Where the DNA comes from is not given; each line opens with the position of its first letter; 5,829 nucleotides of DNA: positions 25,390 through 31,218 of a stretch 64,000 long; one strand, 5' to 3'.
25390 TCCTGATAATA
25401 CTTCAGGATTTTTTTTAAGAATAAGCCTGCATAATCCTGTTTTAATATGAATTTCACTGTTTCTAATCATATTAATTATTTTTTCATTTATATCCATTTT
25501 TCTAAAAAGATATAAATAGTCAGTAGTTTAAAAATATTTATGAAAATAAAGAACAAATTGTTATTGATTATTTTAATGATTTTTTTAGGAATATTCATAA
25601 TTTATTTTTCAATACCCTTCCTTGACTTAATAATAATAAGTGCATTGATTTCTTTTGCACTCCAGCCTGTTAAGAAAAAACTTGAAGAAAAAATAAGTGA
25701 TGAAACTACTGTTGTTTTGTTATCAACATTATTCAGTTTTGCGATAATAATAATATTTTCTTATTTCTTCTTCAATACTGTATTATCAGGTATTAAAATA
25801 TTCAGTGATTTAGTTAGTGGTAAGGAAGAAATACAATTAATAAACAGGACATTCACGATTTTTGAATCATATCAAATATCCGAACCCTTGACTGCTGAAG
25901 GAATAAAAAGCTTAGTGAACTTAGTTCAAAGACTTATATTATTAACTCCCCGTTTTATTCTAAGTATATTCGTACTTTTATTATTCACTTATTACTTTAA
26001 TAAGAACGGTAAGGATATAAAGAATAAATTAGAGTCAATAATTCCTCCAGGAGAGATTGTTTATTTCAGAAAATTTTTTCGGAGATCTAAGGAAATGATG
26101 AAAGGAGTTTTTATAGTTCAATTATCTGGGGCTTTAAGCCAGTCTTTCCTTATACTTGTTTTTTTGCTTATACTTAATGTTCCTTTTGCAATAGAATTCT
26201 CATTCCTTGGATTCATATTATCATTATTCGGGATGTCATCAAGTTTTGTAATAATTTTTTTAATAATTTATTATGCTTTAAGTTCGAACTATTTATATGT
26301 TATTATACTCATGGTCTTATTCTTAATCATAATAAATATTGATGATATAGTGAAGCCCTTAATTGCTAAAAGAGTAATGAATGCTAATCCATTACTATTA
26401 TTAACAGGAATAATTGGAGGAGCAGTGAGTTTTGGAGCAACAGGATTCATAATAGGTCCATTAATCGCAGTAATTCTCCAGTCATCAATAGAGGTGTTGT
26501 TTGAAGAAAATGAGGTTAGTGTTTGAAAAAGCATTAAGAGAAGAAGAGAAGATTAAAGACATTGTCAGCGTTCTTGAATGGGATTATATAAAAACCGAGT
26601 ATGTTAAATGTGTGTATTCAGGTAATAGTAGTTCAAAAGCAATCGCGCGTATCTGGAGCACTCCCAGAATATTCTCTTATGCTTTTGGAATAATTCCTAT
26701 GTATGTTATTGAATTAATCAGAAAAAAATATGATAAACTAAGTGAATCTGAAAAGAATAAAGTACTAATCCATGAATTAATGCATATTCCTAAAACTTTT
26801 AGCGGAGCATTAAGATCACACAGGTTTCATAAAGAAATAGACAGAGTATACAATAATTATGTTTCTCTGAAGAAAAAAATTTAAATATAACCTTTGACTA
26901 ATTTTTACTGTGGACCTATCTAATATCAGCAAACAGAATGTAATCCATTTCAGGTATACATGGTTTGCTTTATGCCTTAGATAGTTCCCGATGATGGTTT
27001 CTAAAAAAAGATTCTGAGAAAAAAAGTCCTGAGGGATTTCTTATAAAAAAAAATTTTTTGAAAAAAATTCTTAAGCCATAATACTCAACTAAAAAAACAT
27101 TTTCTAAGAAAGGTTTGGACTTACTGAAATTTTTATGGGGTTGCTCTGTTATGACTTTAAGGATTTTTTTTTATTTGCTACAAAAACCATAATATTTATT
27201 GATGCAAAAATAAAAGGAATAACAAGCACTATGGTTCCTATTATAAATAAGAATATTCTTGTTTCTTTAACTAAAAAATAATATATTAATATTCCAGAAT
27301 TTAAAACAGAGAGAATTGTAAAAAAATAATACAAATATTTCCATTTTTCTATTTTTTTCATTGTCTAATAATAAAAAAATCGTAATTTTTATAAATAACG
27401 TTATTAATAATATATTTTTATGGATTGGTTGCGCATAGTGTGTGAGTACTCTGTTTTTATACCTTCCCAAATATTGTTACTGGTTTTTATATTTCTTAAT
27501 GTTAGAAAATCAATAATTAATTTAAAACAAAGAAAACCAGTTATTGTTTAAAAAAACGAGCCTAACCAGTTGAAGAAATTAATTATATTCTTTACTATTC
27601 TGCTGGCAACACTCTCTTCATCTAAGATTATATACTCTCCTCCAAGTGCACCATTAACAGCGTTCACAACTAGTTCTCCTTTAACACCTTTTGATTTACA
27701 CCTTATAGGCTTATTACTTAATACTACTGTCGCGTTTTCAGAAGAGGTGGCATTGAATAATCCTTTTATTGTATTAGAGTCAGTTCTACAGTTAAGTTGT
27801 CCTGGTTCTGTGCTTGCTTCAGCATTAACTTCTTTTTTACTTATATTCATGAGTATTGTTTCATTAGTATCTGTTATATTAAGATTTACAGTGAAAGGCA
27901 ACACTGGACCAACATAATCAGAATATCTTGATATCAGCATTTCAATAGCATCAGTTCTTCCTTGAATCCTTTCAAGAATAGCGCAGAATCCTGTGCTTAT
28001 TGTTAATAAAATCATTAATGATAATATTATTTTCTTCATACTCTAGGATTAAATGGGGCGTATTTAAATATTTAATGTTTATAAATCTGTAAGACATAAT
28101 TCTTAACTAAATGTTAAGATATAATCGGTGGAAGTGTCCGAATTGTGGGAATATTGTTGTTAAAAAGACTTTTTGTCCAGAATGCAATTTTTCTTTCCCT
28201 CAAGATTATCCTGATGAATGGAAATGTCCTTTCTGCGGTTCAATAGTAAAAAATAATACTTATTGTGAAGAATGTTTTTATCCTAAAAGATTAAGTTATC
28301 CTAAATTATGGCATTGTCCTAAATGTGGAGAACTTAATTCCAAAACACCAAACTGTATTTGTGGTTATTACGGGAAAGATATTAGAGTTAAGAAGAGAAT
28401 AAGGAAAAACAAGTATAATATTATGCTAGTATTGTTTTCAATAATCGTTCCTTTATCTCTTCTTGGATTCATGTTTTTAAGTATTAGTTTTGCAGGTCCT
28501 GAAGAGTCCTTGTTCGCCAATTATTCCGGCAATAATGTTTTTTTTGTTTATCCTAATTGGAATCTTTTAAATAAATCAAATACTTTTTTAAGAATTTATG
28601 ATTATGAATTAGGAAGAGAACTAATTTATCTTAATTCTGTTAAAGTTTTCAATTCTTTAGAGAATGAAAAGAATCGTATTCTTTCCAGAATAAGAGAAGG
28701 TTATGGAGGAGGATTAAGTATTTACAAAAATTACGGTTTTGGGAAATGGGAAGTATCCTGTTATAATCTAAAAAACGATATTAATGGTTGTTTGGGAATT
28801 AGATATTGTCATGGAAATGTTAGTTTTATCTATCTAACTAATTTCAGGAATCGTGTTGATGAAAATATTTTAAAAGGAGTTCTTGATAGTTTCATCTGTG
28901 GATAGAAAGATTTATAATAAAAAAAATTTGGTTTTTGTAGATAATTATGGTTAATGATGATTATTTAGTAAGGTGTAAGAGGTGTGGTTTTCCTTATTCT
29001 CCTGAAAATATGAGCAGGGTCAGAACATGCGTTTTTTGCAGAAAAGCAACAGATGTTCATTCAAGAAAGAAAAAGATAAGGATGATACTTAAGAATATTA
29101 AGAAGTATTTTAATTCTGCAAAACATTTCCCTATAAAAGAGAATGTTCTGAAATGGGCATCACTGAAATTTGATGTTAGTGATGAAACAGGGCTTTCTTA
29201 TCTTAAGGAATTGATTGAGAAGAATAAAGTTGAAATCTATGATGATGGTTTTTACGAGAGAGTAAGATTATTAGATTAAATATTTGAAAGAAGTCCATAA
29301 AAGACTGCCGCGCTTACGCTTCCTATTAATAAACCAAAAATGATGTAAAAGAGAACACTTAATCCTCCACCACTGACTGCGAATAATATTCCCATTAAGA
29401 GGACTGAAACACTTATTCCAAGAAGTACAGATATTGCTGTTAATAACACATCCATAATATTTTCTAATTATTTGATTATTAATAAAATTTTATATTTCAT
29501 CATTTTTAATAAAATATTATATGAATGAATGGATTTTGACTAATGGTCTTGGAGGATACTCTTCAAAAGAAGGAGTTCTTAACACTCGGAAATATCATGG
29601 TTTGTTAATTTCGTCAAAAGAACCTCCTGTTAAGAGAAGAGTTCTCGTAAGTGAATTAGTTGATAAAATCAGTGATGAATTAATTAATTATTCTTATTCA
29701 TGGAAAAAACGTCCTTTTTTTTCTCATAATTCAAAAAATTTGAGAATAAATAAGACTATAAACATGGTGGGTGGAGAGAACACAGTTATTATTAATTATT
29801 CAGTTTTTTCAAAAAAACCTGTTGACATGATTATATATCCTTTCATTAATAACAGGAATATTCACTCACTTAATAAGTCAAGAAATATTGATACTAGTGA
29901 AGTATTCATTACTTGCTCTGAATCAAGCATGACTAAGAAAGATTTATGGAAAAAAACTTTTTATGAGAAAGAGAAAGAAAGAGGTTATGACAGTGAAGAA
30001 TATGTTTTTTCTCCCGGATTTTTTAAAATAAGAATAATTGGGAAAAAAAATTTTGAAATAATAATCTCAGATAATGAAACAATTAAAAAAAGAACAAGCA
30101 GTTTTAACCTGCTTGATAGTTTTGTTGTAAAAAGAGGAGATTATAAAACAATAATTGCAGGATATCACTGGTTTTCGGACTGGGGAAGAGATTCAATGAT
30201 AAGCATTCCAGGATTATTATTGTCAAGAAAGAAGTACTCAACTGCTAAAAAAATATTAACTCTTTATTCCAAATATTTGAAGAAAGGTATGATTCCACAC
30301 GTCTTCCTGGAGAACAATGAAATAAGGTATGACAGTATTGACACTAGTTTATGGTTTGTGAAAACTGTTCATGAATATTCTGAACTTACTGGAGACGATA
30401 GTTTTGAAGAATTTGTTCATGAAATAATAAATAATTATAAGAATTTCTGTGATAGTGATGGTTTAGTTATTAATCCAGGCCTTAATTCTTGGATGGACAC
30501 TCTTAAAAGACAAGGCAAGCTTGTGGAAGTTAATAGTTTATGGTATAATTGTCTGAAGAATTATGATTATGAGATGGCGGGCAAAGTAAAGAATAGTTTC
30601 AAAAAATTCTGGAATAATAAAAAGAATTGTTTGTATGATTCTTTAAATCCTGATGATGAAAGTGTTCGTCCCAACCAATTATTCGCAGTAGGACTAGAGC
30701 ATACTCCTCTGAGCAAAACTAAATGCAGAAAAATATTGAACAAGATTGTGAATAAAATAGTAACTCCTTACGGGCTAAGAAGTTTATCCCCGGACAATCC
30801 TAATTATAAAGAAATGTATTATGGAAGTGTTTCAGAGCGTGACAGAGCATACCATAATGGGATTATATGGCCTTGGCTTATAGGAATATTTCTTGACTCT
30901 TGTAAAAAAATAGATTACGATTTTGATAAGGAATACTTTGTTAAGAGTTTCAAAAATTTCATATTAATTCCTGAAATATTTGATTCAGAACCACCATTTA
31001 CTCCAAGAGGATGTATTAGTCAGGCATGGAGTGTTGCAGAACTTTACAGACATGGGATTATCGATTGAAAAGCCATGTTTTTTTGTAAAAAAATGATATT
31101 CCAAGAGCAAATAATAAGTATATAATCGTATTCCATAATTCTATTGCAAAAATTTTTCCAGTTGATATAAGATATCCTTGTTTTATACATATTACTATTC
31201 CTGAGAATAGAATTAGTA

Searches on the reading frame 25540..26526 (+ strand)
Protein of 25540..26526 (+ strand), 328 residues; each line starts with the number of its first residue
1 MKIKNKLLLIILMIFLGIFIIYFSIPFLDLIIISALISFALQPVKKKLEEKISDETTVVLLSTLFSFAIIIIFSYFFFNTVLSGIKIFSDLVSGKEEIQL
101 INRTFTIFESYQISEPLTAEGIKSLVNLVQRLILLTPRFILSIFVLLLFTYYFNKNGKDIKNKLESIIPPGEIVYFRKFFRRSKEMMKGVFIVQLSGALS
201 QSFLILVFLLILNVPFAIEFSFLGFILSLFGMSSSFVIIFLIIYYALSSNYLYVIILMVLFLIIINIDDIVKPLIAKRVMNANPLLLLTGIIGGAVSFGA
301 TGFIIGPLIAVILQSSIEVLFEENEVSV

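Call 32: search_protein_families(library=pfam, proteins=[window:25540-26526:+], max_evalue=0.001)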
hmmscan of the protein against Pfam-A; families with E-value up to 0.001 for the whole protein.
window:25540-26526:+ (328 aa): 1 family
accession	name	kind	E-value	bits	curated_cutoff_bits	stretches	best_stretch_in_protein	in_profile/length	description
PF01594.21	AI-2E_transport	-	6.4e-35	121.3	34.3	1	9-319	2-325/327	AI-2E family transporter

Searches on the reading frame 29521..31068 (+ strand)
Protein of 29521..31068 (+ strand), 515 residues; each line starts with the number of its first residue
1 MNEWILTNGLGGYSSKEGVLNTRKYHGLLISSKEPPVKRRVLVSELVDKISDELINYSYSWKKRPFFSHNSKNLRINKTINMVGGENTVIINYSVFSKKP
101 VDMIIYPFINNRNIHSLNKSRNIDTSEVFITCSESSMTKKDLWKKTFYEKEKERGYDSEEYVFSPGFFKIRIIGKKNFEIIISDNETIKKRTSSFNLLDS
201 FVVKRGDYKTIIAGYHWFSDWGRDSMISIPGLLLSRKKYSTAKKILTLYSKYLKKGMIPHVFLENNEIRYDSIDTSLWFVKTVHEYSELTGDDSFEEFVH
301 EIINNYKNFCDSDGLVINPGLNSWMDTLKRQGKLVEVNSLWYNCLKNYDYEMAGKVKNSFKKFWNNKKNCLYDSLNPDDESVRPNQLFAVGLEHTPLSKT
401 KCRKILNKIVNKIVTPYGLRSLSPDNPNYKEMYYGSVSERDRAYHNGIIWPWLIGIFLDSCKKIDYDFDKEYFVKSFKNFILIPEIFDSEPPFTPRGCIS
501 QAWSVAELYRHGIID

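Call 32: search_protein_families(library=pfam, proteins=[window:29521-31068:+], max_evalue=0.001)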
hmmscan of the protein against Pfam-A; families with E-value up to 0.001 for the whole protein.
window:29521-31068:+ (515 aa): 3 families
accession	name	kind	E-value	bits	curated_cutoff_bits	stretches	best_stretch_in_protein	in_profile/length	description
PF06202.20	GDE_C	-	2e-83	280.8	21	1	199-510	4-367/367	Amylo-alpha-1,6-glucosidase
PF12439.13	GDE_N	-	1.1e-32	113.7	27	2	59-172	79-212/219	Glycogen debranching enzyme N terminal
PF03200.22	Glyco_hydro_63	-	0.00025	20.4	22.4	1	387-462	351-424/492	Glycosyl hydrolase family 63 C-terminal domain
